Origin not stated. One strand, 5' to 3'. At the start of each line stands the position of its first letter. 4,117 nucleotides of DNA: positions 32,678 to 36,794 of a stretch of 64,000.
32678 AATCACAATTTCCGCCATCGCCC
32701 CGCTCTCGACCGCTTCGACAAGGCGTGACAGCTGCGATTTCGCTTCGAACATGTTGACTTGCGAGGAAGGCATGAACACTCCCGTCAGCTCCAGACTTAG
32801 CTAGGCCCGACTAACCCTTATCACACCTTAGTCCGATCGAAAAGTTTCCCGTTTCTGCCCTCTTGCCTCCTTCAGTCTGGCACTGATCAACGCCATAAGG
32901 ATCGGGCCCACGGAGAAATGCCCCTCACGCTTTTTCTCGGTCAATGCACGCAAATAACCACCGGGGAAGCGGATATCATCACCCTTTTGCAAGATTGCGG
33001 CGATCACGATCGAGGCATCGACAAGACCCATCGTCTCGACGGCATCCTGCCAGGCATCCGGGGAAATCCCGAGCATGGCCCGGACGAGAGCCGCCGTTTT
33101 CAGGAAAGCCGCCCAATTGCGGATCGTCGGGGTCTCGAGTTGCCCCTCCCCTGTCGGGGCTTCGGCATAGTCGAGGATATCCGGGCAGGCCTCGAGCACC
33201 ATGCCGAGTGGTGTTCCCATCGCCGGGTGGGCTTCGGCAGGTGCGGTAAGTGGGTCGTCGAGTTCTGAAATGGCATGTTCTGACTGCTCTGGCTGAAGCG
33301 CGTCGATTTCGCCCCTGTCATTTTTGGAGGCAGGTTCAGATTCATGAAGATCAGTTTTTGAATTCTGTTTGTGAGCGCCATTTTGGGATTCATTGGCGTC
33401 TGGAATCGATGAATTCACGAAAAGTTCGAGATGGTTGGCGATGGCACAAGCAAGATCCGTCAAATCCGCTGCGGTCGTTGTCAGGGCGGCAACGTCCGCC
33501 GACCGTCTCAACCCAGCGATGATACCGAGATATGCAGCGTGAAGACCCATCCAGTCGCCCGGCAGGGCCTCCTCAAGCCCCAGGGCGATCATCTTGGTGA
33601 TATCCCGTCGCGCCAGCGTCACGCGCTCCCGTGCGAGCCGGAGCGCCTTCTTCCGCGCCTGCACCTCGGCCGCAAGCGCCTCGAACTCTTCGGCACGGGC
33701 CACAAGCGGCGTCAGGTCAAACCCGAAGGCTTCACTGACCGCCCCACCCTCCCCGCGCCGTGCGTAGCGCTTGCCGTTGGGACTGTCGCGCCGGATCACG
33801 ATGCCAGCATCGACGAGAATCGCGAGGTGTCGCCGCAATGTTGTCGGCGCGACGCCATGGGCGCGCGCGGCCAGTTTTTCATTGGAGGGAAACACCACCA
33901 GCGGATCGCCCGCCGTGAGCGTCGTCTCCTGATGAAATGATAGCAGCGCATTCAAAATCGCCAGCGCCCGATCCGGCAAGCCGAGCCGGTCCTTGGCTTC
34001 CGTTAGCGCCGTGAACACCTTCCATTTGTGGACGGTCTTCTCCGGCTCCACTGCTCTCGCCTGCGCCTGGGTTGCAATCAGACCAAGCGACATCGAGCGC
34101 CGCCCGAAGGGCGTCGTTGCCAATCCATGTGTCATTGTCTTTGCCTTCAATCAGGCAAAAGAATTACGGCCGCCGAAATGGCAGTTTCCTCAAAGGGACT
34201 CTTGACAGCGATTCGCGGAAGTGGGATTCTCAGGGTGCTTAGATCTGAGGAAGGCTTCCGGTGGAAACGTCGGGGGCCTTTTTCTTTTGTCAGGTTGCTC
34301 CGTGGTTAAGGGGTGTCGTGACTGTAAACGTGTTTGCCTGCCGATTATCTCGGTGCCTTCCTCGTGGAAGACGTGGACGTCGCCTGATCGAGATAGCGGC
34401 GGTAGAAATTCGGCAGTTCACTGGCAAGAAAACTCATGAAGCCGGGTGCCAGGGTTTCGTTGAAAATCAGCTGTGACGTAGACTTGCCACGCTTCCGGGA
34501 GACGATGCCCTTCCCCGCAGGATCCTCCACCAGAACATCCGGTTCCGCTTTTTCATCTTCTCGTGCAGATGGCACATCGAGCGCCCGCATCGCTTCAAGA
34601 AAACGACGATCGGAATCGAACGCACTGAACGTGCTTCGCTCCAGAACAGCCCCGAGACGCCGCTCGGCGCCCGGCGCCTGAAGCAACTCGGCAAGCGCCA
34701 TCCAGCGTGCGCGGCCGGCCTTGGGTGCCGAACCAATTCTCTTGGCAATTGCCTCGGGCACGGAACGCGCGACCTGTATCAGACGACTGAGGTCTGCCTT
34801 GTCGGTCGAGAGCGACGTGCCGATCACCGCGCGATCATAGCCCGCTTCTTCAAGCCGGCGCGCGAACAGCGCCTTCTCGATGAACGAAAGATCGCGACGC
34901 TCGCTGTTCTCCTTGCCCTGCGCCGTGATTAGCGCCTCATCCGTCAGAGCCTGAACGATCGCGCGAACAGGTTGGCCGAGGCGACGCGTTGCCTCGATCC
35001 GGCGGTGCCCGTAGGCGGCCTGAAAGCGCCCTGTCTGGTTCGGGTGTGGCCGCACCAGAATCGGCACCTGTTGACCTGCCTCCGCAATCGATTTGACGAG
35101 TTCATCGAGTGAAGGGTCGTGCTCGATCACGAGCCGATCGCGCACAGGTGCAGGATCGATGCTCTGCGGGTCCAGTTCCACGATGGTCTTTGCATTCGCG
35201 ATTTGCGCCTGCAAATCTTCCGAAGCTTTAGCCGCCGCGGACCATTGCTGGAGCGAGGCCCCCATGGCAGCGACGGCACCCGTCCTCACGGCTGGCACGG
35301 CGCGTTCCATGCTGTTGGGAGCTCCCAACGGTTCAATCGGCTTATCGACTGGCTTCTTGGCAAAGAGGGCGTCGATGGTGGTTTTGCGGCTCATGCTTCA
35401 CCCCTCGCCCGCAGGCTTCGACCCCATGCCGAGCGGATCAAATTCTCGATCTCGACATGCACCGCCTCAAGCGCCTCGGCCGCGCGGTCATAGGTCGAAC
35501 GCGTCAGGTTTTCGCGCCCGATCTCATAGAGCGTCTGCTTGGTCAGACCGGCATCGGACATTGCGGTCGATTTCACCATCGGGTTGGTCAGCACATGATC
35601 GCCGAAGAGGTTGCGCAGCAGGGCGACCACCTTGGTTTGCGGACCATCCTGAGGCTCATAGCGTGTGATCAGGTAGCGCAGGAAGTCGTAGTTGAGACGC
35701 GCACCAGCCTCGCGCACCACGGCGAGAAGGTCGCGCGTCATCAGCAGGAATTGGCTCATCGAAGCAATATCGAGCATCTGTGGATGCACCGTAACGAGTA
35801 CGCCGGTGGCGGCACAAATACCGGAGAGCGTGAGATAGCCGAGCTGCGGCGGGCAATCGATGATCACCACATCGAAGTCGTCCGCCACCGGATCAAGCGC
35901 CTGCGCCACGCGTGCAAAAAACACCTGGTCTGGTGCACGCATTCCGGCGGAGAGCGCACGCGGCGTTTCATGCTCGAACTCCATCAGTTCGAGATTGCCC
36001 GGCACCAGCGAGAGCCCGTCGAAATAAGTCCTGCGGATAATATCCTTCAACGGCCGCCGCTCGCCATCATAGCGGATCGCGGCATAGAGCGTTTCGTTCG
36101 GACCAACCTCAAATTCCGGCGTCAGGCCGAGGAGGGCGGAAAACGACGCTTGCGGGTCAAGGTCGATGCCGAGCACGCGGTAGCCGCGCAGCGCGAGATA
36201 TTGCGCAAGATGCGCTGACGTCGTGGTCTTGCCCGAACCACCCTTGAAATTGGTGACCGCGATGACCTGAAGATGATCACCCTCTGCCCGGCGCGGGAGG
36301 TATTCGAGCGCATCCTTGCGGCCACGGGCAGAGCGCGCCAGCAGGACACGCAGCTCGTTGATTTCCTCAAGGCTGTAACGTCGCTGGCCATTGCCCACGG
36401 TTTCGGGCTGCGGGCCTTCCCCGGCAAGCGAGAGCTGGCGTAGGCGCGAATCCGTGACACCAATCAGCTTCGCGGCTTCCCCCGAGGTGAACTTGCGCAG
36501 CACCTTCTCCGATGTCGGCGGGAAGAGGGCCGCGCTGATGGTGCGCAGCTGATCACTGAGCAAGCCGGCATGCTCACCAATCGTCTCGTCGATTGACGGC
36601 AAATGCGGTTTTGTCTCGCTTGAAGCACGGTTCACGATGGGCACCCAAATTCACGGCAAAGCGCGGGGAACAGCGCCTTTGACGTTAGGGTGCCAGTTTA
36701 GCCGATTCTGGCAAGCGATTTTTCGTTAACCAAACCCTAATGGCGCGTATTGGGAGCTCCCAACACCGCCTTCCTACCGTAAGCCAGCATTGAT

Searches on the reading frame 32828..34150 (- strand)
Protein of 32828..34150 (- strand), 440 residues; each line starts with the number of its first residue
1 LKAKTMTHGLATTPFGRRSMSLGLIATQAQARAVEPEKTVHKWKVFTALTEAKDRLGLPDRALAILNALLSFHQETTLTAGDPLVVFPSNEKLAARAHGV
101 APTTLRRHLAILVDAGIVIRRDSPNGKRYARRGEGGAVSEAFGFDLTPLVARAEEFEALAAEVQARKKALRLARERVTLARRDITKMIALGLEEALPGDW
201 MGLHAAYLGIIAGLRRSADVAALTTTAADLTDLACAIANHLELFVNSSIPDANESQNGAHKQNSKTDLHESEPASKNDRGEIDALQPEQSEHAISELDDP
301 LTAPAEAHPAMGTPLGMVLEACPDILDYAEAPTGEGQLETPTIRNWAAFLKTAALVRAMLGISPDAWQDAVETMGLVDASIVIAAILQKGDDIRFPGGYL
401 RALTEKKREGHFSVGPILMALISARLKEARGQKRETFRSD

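Call 62: search_protein_families(library=pfam, proteins=[window:32828-34150:-])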
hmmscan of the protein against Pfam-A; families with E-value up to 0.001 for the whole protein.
window:32828-34150:- (440 aa): 4 families
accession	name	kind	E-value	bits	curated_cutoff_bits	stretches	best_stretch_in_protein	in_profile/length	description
PF03428.19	RP-C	-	5e-69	232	24.4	1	18-190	1-173/175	Replication protein C N-terminal domain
PF11800.13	RP-C_C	-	7.1e-33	113.4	32.6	1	314-423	1-101/102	Replication protein C C-terminal region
PF12840.13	HTH_20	-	0.00018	21.8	27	0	93-118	24-48/51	Helix-turn-helix domain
PF13730.12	HTH_36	-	0.00074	19.7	25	0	57-118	2-55/55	Helix-turn-helix domain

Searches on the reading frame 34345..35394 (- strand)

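Call 62: search_protein_families(library=pfam, proteins=[window:34345-35394:-])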
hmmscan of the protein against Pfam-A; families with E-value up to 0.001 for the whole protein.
window:34345-35394:- (349 aa): 2 families
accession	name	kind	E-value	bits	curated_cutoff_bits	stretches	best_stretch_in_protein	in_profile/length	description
PF07506.17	RepB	-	2.1e-16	61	30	1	166-272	2-113/185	RepB plasmid partitioning protein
PF02195.25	ParB_N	-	3.4e-08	33.9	26.3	1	71-158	3-88/95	ParB N-terminal domain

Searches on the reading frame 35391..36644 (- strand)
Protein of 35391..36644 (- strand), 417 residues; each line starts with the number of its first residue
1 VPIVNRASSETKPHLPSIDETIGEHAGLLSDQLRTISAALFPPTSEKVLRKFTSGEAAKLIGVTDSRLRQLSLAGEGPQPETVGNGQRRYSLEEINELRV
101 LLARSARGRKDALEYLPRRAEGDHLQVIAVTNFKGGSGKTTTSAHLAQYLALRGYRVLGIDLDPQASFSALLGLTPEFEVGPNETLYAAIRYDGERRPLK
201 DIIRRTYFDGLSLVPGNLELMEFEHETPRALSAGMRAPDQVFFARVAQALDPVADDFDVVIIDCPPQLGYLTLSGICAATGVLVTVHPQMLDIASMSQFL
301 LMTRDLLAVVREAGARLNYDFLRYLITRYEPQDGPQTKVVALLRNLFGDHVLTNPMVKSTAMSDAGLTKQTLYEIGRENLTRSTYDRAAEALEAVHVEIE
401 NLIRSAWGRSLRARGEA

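Call 62: search_protein_families(library=pfam, proteins=[window:35391-36644:-])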
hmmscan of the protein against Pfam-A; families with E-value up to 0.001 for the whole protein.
window:35391-36644:- (417 aa): 10 families
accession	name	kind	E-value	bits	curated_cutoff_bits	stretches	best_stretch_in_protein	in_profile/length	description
PF13614.12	AAA_31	-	8.6e-35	120.7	27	1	126-303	2-164/177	AAA domain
PF01656.29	CbiA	-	4.8e-24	85.1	25.4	1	128-371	1-124/125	CobQ/CobB/MinD/ParA nucleotide binding domain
PF09140.17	MipZ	-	1.6e-10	41.2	20.7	1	127-166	2-42/262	ATPase MipZ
PF06564.18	CBP_BcsQ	-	2.5e-08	34.2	21.3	1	126-309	2-168/234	Cellulose biosynthesis protein BcsQ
PF10609.15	ParA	-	7e-08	32.6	27.1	1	126-163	4-41/246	NUBPL iron-transfer P-loop NTPase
PF02374.21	ArsA_ATPase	-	9.6e-07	28.7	24.3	1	134-266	9-134/305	Anion-transporting ATPase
PF00376.29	MerR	-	5.7e-06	26.5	28.2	1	53-90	1-38/38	MerR family regulatory protein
PF13411.12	MerR_1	-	1.5e-05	25.5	21.6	1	52-101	1-49/69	MerR HTH family regulatory protein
PF00142.24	Fer4_NifH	-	0.00075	19.5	25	0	134-169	8-43/271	4Fe-4S iron sulfur cluster binding proteins, NifH/frxC family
PF03029.23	ATP_bind_1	-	0.00097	19.4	27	0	136-167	6-37/240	Conserved hypothetical ATP binding protein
